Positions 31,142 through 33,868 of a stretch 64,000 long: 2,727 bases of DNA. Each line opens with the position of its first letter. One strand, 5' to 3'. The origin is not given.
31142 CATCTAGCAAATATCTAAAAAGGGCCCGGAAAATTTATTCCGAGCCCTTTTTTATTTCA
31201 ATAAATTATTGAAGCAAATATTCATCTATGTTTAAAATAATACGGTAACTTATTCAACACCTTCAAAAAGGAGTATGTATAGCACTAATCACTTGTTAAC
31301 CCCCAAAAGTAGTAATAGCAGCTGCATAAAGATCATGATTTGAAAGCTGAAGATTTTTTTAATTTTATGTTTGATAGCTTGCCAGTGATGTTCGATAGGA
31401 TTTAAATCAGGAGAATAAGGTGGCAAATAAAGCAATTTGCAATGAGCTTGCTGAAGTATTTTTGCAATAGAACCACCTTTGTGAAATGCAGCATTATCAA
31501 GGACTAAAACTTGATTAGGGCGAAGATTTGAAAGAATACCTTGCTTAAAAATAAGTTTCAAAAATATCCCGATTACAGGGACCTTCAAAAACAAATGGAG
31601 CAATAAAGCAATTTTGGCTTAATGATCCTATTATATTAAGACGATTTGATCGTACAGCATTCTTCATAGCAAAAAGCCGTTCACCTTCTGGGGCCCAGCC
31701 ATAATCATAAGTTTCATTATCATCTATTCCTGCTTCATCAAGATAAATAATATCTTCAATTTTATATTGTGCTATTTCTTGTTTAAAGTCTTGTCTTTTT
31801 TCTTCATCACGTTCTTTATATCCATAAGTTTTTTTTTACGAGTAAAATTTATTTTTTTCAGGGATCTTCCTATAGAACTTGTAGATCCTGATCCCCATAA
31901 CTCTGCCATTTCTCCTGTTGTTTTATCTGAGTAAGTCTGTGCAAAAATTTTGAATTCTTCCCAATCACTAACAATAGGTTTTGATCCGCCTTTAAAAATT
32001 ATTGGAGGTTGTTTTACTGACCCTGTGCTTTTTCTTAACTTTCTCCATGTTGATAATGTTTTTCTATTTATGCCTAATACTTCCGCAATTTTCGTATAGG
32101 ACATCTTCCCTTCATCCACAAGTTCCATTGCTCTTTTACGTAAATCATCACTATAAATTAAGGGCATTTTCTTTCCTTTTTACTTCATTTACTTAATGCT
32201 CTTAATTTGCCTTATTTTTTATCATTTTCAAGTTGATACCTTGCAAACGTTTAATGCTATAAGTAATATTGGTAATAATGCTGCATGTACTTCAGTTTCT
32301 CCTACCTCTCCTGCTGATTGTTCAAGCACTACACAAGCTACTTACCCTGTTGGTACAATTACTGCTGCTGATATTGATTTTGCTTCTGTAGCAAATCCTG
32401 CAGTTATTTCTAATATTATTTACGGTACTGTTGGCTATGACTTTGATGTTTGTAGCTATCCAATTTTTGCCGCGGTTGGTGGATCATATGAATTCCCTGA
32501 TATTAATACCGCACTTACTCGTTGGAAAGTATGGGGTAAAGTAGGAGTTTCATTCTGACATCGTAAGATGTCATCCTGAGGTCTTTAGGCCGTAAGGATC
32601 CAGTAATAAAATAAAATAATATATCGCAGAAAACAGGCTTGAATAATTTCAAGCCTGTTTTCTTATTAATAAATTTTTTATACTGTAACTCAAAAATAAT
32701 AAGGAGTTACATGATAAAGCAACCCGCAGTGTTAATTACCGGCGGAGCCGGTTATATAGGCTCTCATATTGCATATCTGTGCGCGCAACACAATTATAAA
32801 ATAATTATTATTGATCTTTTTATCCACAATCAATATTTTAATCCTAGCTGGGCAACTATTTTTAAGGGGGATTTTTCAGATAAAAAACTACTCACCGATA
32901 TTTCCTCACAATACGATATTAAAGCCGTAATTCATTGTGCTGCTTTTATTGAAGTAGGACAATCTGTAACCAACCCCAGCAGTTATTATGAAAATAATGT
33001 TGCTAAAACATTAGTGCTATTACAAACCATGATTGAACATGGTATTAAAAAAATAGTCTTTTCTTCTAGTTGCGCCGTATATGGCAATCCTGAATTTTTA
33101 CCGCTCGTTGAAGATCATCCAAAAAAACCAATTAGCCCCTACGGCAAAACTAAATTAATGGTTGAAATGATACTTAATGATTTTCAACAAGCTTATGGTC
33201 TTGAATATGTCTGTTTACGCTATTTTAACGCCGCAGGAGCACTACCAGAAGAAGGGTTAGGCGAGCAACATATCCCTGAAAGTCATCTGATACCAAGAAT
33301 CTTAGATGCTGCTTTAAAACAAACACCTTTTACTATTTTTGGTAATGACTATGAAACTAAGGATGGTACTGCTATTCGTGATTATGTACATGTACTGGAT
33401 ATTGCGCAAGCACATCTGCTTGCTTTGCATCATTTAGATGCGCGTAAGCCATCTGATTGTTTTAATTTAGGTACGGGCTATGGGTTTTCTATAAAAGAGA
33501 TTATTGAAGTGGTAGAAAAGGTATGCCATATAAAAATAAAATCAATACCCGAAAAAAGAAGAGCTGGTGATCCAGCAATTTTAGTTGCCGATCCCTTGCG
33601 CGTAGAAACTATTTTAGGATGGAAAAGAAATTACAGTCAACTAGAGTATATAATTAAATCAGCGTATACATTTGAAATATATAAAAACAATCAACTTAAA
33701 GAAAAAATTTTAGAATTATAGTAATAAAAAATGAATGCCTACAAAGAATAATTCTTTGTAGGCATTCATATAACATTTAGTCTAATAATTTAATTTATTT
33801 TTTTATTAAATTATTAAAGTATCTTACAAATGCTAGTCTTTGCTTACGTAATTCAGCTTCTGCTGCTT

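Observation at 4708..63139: Shared 17-residue motif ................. directly after the signal peptide of five secreted proteins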

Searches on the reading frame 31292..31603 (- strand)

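Call 91: search_protein_families(library=pfam, proteins=[window:31292-31603:-], max_evalue=0.001)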
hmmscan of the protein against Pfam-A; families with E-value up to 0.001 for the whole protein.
window:31292-31603:- (104 aa): 1 family
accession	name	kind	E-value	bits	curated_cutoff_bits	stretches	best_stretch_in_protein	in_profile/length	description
PF13358.12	DDE_3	-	9.1e-19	68.2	28.6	1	28-83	77-135/146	DDE superfamily endonuclease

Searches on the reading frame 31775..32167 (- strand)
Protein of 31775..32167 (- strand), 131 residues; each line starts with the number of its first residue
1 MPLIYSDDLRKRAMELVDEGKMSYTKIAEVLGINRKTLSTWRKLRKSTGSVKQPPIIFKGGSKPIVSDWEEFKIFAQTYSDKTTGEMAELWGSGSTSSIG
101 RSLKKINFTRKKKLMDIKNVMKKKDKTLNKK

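Call 91: search_protein_families(library=pfam, proteins=[window:31775-32167:-], max_evalue=0.001)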
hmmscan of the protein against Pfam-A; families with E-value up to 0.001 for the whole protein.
window:31775-32167:- (131 aa): 5 families
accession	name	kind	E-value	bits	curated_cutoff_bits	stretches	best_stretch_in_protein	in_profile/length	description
PF01710.22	HTH_Tnp_IS630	-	1.1e-07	32.4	21.3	1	4-126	2-114/119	Transposase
PF13384.12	HTH_23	-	1.9e-07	31.1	24.6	1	7-44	4-40/50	Homeodomain-like domain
PF13518.12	HTH_28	-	2.9e-06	27.7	25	1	10-46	2-37/52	Helix-turn-helix domain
PF01527.26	HTH_Tnp_1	-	2.8e-05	24.7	24.1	1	5-49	7-49/75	Transposase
PF13551.12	HTH_29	-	4.4e-05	23.9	28.1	1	10-44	1-35/64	Winged helix-turn helix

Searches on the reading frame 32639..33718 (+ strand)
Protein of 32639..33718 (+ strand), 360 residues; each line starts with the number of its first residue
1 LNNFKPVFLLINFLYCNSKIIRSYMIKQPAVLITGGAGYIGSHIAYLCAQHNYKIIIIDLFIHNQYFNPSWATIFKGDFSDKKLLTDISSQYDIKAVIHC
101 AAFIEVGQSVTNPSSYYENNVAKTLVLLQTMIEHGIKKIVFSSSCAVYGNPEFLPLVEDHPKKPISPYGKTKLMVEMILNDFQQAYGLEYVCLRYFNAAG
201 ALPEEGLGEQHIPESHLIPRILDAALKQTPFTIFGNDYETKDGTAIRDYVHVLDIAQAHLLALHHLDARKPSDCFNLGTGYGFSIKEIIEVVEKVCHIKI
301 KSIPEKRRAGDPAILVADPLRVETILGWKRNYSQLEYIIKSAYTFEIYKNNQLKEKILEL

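Call 91: search_protein_families(library=pfam, proteins=[window:32639-33718:+], max_evalue=0.001)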
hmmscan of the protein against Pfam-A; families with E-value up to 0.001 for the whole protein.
window:32639-33718:+ (360 aa): 8 families
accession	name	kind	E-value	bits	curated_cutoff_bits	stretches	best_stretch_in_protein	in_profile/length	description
PF01370.27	Epimerase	-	7.9e-56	189.6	20.9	1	31-278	1-240/240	NAD dependent epimerase/dehydratase family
PF16363.11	GDP_Man_Dehyd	-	1.6e-48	166.3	27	1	32-335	1-326/332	GDP-mannose 4,6 dehydratase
PF01073.25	3Beta_HSD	-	1.8e-15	57.2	22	1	32-178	1-156/280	3-beta hydroxysteroid dehydrogenase/isomerase family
PF02719.21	Polysacc_synt_2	-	3.7e-14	53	20.2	1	31-200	1-173/293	Polysaccharide biosynthesis protein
PF04321.23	RmlD_sub_bind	-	6.7e-13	48.8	27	1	31-181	3-138/287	RmlD substrate binding domain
PF05368.20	NmrA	-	1.8e-05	25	27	1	30-144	4-107/298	NmrA-like family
PF13460.12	NAD_binding_10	-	4.5e-05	23.8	27.2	1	35-194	1-142/184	NAD(P)H-binding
PF07993.18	NAD_binding_4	-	0.00036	20.2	20.1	0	93-197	88-206/258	Male sterility protein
